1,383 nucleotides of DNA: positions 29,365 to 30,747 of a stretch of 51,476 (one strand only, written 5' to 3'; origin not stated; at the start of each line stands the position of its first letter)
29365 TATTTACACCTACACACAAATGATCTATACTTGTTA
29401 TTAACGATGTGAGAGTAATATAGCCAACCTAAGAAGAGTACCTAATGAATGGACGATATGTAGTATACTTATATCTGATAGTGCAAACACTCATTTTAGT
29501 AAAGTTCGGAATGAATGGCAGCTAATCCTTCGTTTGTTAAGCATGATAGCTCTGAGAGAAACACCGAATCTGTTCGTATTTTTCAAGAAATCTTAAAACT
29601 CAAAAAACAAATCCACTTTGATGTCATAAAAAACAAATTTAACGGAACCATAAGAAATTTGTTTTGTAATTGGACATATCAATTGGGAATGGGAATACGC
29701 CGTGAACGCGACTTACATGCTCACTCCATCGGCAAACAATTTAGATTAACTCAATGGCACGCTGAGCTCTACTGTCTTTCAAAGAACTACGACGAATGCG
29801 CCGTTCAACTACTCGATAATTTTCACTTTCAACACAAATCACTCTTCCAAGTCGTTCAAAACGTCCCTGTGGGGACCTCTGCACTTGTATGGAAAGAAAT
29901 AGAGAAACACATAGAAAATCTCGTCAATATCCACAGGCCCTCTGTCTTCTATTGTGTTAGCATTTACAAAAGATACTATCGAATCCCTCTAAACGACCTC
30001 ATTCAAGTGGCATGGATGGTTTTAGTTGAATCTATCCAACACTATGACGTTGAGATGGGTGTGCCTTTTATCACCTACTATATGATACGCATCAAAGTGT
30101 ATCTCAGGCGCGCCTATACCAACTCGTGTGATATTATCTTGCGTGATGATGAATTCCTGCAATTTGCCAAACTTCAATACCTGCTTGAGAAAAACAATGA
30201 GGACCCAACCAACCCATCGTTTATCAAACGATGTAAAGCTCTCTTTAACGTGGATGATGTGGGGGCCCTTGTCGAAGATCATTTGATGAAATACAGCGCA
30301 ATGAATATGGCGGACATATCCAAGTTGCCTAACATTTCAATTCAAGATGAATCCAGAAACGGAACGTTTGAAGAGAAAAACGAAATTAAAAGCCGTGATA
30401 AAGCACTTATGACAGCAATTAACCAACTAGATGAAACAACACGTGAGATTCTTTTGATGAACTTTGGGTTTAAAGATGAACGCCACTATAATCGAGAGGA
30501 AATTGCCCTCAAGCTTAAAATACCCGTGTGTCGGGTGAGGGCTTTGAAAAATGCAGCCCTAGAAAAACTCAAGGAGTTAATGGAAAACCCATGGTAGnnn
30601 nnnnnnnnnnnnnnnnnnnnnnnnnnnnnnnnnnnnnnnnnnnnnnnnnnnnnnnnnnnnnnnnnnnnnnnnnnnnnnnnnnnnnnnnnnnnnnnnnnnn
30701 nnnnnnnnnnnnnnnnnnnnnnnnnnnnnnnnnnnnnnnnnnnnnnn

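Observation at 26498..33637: Three ImmA/IrrE (DUF955) paralogs: one catalytic, two pseudo-proteases wired to a sigma factor and to the LRR array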

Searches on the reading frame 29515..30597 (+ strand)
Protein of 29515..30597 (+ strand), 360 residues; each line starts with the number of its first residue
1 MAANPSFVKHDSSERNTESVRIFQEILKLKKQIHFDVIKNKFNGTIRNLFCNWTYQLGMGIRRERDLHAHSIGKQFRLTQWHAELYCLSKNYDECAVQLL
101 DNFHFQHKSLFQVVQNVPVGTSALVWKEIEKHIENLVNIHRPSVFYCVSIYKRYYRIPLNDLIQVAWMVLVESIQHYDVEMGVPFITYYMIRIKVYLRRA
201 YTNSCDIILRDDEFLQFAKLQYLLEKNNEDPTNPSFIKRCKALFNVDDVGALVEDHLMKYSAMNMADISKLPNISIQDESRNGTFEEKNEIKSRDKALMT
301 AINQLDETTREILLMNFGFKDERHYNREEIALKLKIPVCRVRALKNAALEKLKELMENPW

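Call 3: search_protein_families(library=pfam, proteins=[window:29515-30597:+], max_evalue=1)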
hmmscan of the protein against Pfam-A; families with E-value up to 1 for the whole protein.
window:29515-30597:+ (360 aa): 3 families
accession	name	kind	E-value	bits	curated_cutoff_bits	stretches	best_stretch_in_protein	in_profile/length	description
PF04545.22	Sigma70_r4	-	6.5e-08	32.4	24.1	1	301-354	1-50/50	Sigma-70, region 4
PF04542.20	Sigma70_r2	-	0.00027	21.1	24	1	138-194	3-58/71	Sigma-70 region 2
PF08281.18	Sigma70_r4_2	-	0.0039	17.3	25.7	1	297-352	3-54/54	Sigma-70, region 4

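Call 17: search_protein_families(library=phrogs, proteins=[window:29515-30597:+], max_evalue=0.01)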
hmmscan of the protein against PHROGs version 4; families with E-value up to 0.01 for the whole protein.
window:29515-30597:+ (360 aa): 1 family
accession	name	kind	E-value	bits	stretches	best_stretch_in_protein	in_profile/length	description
phrog_351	-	transcription regulation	9.2e-14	52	1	148-357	517-727/928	RNA polymerase sigma factor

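Call 83: search_protein_families(library=ncbifam, proteins=[window:29515-30597:+], max_evalue=0.01)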
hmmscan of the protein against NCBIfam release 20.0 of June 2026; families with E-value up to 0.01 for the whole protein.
window:29515-30597:+ (360 aa): 39 families (the best 25 are shown)
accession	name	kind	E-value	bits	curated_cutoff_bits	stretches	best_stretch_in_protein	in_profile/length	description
TIGR02937.1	sigma70-ECF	superfamily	3.3e-13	49.6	42.9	1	134-355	4-164/165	sigma-70 family RNA polymerase sigma factor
TIGR02980.1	SigBFG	subfamily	5.7e-12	45.8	234.35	1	133-356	5-226/227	SigB/SigF/SigG family RNA polymerase sigma factor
TIGR02997.1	Sig70-cyanoRpoD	subfamily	1.3e-11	44.3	384.5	1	147-353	87-298/298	RNA polymerase sigma factor, RpoD/SigA family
TIGR02394.1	rpoS_proteo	equivalog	1.7e-11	44.2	378.7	1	147-357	59-275/285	RNA polymerase sigma factor RpoS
NF005693.0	PRK07500.1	equivalog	7.7e-11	41.7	315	2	123-195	30-103/289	RNA polymerase factor sigma-32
TIGR02393.1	RpoD_Cterm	equivalog_domain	8e-11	42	354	1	147-355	13-227/238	RNA polymerase sigma factor RpoD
NF005143.0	PRK06596.1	subfamily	8.5e-11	41.9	241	1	276-358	200-283/285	RNA polymerase factor sigma-32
TIGR02479.1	FliA_WhiG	subfamily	1.2e-10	41.6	189.6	1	158-356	25-223/224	FliA/WhiG family RNA polymerase sigma factor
TIGR02392.1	rpoH_proteo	equivalog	2.9e-10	40.2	323.1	1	275-357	187-269/270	RNA polymerase sigma factor RpoH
NF004207.0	PRK05657.1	equivalog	3.4e-09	36.5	394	1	147-357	102-318/329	RNA polymerase sigma factor RpoS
NF005413.0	PRK06986.1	subfamily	8.7e-09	35.6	201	1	157-357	41-237/241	RNA polymerase sigma factor FliA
NF005785.0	PRK07598.1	equivalog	6.2e-07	28.6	554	1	284-354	330-400/415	RNA polymerase sigma factor SigC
NF006666.0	PRK09210.1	equivalog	1.3e-06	28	572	0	147-203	145-203/370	RNA polymerase sigma factor RpoD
TIGR02846.1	spore_sigmaK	equivalog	1.4e-06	28.1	298.65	1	286-354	156-224/227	RNA polymerase sporulation sigma factor SigK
NF004471.0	PRK05803.1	subfamily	1.6e-06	27.5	252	1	285-356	157-228/235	RNA polymerase sporulation sigma factor SigK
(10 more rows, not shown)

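Call 89: search_dna_similar(query=window:29515-30597:+, collection=phages, mode=protein, max_evalue=0.001, max_rows=15)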
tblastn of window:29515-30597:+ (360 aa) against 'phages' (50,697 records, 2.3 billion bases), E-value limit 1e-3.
No match.

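Call 103: find_related_loci(query=A12, collection=viral_contigs, flank=5000)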
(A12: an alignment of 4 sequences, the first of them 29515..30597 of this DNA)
Query A12 (360 aa) in viral_contigs; peptide patterns used: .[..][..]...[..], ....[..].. (x = any residue, [..] = any of these).
40 stretches matched a pattern, but none encodes a relative of the query by tblastn (E <= 1e-3).

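Call 105: search_solved_structures(query=A12, max_evalue=0.01)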
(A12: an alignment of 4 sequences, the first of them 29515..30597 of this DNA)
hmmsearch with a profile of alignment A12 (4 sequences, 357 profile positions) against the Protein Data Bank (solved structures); distinct sequences matched with E-value up to 0.01: 59.
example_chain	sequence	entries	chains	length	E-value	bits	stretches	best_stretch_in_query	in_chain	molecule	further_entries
7vf9_F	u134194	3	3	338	8.4e-10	41.3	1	157-355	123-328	RNA polymerase sigma factor RpoS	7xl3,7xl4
6kj6_F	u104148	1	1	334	8.6e-10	41.2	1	158-355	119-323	RNA polymerase sigma factor RpoS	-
6omf_F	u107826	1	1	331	8.7e-10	41.2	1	158-355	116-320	RNA polymerase sigma factor RpoS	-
7f0r_F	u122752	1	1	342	8.8e-10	41.2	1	157-355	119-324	RNA polymerase sigma factor RpoS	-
5ipl_F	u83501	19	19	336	9.2e-10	41.1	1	158-355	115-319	RNA polymerase sigma factor RpoS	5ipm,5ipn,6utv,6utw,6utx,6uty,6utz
6uu8_FFF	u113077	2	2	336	1.5e-09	40.4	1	158-355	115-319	RNA polymerase sigma factor RpoS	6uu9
8x6f_E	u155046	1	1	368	1.8e-09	40.2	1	159-350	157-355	RNA polymerase sigma factor SigA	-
8h3v_G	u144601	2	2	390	4.2e-09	39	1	142-351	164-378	RNA polymerase sigma factor SigA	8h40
7l7b_F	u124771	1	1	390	2.4e-08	36.5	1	159-350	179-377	RNA polymerase sigma factor SigA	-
7ckq_F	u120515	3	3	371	3.4e-08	36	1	159-350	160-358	RNA polymerase sigma factor SigA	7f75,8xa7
9dvs_G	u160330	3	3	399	6.7e-08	35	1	143-351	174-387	RNA polymerase sigma factor SigA1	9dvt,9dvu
8gzg_F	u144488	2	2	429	1.6e-07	33.8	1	143-351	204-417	RNA polymerase sigma factor SigA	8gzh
8hkc_E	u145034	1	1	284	7.8e-07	31.5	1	136-353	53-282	RNA polymerase sigma factor RpoH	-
6wmr_Z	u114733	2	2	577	3.6e-06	29.3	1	144-351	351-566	RNA polymerase sigma factor RpoD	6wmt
8ftd_L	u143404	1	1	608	4.8e-06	28.9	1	142-351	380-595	RNA polymerase sigma factor RpoD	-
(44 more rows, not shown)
